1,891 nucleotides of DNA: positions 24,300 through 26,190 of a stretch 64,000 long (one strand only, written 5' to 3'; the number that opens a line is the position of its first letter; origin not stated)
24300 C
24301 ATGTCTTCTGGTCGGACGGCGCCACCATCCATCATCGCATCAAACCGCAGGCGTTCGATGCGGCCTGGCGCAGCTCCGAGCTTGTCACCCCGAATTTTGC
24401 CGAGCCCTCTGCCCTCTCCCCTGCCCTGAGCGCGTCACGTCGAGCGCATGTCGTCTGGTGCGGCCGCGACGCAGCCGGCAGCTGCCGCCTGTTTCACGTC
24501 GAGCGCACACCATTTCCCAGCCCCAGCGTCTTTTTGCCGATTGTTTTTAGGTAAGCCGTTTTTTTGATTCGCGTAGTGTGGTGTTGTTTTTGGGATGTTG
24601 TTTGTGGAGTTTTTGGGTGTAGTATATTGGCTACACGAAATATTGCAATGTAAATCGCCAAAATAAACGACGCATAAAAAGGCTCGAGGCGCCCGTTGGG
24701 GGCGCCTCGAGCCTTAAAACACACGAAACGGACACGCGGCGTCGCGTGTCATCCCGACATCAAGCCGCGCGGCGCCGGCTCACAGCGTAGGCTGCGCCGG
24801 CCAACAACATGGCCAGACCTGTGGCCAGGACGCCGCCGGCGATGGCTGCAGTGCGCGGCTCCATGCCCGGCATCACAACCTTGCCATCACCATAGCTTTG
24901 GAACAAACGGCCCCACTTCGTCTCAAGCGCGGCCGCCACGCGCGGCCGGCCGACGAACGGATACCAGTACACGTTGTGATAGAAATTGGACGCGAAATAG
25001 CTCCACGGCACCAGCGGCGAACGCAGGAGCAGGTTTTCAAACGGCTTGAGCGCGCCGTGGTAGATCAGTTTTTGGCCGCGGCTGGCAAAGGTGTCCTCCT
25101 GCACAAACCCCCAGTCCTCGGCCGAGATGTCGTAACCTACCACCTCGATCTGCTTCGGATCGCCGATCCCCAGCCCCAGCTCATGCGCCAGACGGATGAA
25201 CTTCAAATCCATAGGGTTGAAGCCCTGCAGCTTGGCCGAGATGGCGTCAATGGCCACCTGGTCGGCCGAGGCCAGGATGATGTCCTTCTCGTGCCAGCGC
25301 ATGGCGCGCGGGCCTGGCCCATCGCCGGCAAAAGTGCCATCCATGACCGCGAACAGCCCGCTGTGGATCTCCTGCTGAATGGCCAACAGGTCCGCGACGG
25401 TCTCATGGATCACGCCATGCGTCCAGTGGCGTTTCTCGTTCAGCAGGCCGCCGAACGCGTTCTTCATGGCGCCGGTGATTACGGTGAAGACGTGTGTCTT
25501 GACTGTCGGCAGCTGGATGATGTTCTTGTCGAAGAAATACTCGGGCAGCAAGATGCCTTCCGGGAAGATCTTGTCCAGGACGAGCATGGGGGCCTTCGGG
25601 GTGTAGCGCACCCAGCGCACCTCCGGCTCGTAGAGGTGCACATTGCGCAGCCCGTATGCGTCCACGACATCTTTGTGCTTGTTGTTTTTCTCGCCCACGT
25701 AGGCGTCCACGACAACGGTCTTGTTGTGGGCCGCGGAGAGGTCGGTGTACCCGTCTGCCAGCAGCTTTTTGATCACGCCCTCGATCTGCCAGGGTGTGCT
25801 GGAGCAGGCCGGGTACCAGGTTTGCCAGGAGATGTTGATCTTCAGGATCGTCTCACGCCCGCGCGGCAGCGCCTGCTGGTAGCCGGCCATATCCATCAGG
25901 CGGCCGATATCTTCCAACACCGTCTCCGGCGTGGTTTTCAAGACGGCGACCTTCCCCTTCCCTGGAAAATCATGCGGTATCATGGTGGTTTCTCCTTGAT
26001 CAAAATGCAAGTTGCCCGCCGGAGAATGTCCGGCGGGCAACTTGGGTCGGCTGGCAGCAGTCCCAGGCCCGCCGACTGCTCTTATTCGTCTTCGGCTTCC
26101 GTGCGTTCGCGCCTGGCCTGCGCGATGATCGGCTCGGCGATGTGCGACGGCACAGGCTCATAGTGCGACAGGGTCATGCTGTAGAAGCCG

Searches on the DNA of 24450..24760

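Call 35: search_rna_families(source=window, start=24450, end=24760, threshold=evalue, max_evalue=10)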
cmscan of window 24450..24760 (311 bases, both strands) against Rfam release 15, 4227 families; matches with E-value up to 10: 12.
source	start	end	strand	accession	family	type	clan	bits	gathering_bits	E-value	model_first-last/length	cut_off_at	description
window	24677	24717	+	RF01666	rox2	Cis-reg;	-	24.6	55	0.042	1-71/71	no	Drosophila rox2 ncRNA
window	24525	24712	+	RF02607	AbsR25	Gene; sRNA;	-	18.1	47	0.69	1-164/164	no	Acinetobacter sRNA 25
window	24629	24715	+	RF02503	Atu_C9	Gene; sRNA;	-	17.9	40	0.0078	113-192/192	no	Rhizobiales sRNA Atu_C9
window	24657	24731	-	RF03227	mir-2528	Gene; miRNA;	-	16.9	102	1.1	21-100/118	no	mir-2528 microRNA precursor family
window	24458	24490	+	RF02468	Ms_IGR-4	Gene; sRNA;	-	16.8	55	2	1-38/38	no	Mycobacterium sRNA Ms_IGR-4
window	24670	24724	-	RF03723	MIR7125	Gene; miRNA;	-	16.5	100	0.94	1-107/107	no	MIR7125 microRNA precursor family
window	24609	24716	+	RF02865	ncS01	Gene; sRNA;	-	16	58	1.6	1-110/110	no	Burkholderia sRNA 1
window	24610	24680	-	RF03471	mir-745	Gene; miRNA;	-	15.6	62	1.6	1-77/77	no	mir-745 microRNA precursor family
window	24667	24715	+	RF02066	STnc320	Gene; sRNA;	-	14.5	50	3.6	1-55/55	no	Salmonella enterica sRNA STnc320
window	24593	24671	+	RF01797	fstAT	Gene; antitoxin;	-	14.3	72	7.5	1-94/94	no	Fst antitoxin sRNA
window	24679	24717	+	RF04127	MIR8007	Gene; miRNA;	-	13.3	195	3.7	1-226/226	no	MIR8007 microRNA precursor family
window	24676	24742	-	RF02763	IsrM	Gene; sRNA;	-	8.9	376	2.7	1-329/329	no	IsrM sRNA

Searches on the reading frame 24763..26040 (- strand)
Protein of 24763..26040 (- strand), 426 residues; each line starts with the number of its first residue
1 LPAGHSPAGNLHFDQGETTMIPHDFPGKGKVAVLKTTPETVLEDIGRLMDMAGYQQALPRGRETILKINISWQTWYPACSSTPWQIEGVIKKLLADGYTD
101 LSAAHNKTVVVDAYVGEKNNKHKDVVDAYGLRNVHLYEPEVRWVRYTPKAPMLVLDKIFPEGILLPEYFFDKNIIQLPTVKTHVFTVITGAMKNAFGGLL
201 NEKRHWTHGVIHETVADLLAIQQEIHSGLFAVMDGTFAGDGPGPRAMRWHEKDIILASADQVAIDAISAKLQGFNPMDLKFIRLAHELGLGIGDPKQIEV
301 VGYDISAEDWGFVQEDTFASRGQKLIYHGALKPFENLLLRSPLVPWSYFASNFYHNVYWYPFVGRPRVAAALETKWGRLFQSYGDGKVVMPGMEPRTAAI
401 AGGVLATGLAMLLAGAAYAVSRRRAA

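Call 47: search_protein_families(library=pfam, proteins=[window:24763-26040:-], max_evalue=0.01)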
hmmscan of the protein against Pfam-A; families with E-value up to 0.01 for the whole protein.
window:24763-26040:- (426 aa): 1 family
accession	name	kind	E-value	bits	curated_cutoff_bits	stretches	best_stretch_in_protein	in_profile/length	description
PF04015.17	DUF362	-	6.4e-20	72.5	24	1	65-269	2-199/200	Domain of unknown function (DUF362)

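Call 48: find_homologous_proteins(query=window:24763-26040:-, max_evalue=1e-60)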
Query window:24763-26040:- (426 aa): 8000 proteins with E <= 1e-60 among 8000 candidates; the best 120 are listed.
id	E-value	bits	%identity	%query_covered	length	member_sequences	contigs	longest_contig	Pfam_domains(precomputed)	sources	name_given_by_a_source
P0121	5.8e-258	874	96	88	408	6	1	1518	PF04015.18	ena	-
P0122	1.5e-254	863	91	96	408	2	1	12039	PF04015.18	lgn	-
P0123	5.3e-250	848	92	89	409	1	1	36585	PF04015.18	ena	-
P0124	2.5e-249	845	87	96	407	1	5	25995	PF04015.18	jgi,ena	jgi:uncharacterized protein (DUF362 family)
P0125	2.6e-249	845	87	96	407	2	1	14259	PF04015.18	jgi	jgi:uncharacterized protein (DUF362 family)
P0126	1.2e-247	840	87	96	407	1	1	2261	PF04015.18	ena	-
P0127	4.9e-247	838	87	91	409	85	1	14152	PF04015.18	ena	-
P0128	5.6e-246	834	90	89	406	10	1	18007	PF04015.18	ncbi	-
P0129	5.4e-245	831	87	95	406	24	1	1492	PF04015.18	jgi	-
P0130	6.1e-245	831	87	95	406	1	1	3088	PF04015.18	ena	-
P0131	7.7e-245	831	91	89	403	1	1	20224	PF04015.18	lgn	-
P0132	8.0e-245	831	90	89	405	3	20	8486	PF04015.18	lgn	-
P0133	9.7e-245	830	86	97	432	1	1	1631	PF04015.18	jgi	-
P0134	1.5e-244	830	86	96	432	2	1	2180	PF04015.18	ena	-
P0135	4.6e-244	828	88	92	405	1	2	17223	PF04015.18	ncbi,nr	ncbi:MAG: hypothetical protein BWY52_01462 [Chloroflexi bacterium ADurb.Bin325]|nr:MAG: hypothetical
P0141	2.2e-242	822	86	96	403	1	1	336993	PF04015.18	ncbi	-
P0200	9.2e-236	801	83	93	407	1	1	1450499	PF04015.18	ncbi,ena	-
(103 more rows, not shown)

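Call 49: find_encoding_contigs(protein=P0141, flank=10000, max_places=1)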
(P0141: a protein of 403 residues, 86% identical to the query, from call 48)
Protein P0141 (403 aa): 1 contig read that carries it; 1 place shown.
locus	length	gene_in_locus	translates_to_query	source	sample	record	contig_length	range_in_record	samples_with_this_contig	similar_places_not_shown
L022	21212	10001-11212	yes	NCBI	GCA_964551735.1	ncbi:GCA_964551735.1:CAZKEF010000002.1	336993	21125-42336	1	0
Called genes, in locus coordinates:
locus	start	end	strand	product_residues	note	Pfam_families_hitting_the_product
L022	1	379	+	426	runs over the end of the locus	PF02403:Seryl_tRNA_N, PF00587:tRNA-synt_2b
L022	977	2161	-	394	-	PF00155:Aminotran_1_2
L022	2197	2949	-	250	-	-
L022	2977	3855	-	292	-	-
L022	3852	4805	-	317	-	PF03851:UvdE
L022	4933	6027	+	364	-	-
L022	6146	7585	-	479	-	PF00300:His_Phos_1, PF01209:Ubie_methyltran (weak), PF13489:Methyltransf_23, PF08241:Methyltransf_11, PF08242:Methyltransf_12, PF13649:Methyltransf_25, PF13847:Methyltransf_31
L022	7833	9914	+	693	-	PF00009:GTP_EFTU, PF22042:EF-G_D2, PF03144:GTP_EFTU_D2 (faint), PF14492:EFG_III, PF03764:EFG_IV, PF00679:EFG_C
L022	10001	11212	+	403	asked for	PF04015:DUF362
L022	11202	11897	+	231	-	PF02811:PHP, PF13263:PHP_C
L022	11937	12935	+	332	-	PF13367:PrsW-protease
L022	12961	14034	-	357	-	-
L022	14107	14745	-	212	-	PF01712:dNK, PF13238:AAA_18 (faint)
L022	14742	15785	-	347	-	PF01712:dNK, PF02223:Thymidylate_kin (faint), PF13238:AAA_18 (weak), PF13671:AAA_33 (faint)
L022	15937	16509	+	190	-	PF07638:Sigma70_ECF, PF04542:Sigma70_r2, PF08281:Sigma70_r4_2, PF04545:Sigma70_r4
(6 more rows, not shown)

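Call 50: find_encoding_contigs(protein=P0123, flank=10000, max_places=1)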
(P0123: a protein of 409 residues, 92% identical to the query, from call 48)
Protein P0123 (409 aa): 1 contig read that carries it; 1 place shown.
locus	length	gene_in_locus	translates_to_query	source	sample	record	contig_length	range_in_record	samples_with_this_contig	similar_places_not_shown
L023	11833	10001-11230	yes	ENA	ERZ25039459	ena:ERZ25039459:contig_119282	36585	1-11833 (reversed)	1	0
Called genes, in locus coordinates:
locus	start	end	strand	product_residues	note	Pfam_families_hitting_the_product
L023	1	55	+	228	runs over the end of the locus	PF00027:cNMP_binding, PF13545:HTH_Crp_2, PF00325:Crp (weak)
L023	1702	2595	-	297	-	PF00155:Aminotran_1_2, PF01212:Beta_elim_lyase (weak)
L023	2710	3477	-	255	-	-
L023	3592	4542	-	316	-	PF03851:UvdE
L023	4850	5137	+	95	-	-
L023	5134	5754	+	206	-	-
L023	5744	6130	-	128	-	-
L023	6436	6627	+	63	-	PF01979:Amidohydro_1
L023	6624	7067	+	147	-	PF01979:Amidohydro_1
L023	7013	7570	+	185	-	PF01979:Amidohydro_1, PF07969:Amidohydro_3 (faint)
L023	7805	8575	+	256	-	PF00009:GTP_EFTU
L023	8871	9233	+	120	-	PF14492:EFG_III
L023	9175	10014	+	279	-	PF03764:EFG_IV, PF00679:EFG_C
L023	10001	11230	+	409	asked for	PF04015:DUF362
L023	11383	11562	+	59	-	-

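Call 51: find_encoding_contigs(protein=P0200, flank=10000, max_places=1)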
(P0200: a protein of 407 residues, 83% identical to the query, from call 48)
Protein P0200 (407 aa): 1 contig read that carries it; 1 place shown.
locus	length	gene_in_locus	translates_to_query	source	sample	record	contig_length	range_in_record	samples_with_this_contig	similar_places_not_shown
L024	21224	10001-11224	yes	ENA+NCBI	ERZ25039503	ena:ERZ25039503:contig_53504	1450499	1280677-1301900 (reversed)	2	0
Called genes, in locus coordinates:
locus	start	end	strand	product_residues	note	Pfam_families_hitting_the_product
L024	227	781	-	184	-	-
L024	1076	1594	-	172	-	-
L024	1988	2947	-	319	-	PF03851:UvdE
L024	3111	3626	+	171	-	-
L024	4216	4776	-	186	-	PF08241:Methyltransf_11, PF13649:Methyltransf_25 (faint), PF13847:Methyltransf_31 (weak)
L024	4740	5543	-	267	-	PF00300:His_Phos_1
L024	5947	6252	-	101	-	-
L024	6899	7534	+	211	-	PF01979:Amidohydro_1, PF07969:Amidohydro_3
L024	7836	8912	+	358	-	PF00009:GTP_EFTU, PF01926:MMR_HSR1 (weak)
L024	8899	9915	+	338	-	PF14492:EFG_III, PF03764:EFG_IV, PF00679:EFG_C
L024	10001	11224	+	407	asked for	PF04015:DUF362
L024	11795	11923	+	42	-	-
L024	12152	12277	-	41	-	-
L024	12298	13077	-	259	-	-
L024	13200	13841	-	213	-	-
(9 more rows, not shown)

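Call 53: find_encoding_contigs(protein=P0122, flank=10000, max_places=3)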
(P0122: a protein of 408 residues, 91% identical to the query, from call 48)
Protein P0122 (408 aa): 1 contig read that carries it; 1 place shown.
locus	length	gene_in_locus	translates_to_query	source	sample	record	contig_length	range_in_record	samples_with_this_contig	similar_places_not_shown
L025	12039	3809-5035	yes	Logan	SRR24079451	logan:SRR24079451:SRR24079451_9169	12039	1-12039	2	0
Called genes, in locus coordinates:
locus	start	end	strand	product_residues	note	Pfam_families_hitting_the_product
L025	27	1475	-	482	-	PF00300:His_Phos_1, PF01209:Ubie_methyltran, PF13489:Methyltransf_23, PF13847:Methyltransf_31, PF08241:Methyltransf_11, PF08242:Methyltransf_12, PF13649:Methyltransf_25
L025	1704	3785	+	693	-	PF00009:GTP_EFTU, PF22042:EF-G_D2, PF03144:GTP_EFTU_D2 (weak), PF14492:EFG_III, PF03764:EFG_IV, PF00679:EFG_C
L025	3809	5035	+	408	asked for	PF04015:DUF362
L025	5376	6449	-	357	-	-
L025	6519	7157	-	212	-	PF01712:dNK, PF13238:AAA_18 (faint)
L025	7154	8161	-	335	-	PF01712:dNK, PF02223:Thymidylate_kin (weak), PF13238:AAA_18 (faint)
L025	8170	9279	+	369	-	-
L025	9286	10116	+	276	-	PF19293:CdaA_N (faint), PF02457:DAC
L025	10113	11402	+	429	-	PF07949:YbbR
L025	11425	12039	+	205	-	?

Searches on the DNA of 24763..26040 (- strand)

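Call 59: search_rna_families(sources=[L002, L003, L004, L025, L001], threshold=gathering)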
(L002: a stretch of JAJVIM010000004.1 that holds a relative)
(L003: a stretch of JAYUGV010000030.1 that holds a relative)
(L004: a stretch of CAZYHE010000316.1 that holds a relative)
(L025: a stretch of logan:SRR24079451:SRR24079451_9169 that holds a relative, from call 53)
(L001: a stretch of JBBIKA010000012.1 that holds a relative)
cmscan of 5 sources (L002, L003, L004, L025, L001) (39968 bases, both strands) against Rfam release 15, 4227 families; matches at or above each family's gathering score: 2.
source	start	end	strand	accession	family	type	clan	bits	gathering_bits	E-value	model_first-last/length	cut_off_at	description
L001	53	467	+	RF00023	tmRNA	Gene;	CL00001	157.7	47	1.9e-62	1-374/374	no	transfer-messenger RNA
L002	5459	5567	+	RF00504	Glycine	Cis-reg; riboswitch;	CL00125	65.3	32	1.7e-11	1-94/94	no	Glycine riboswitch aptamer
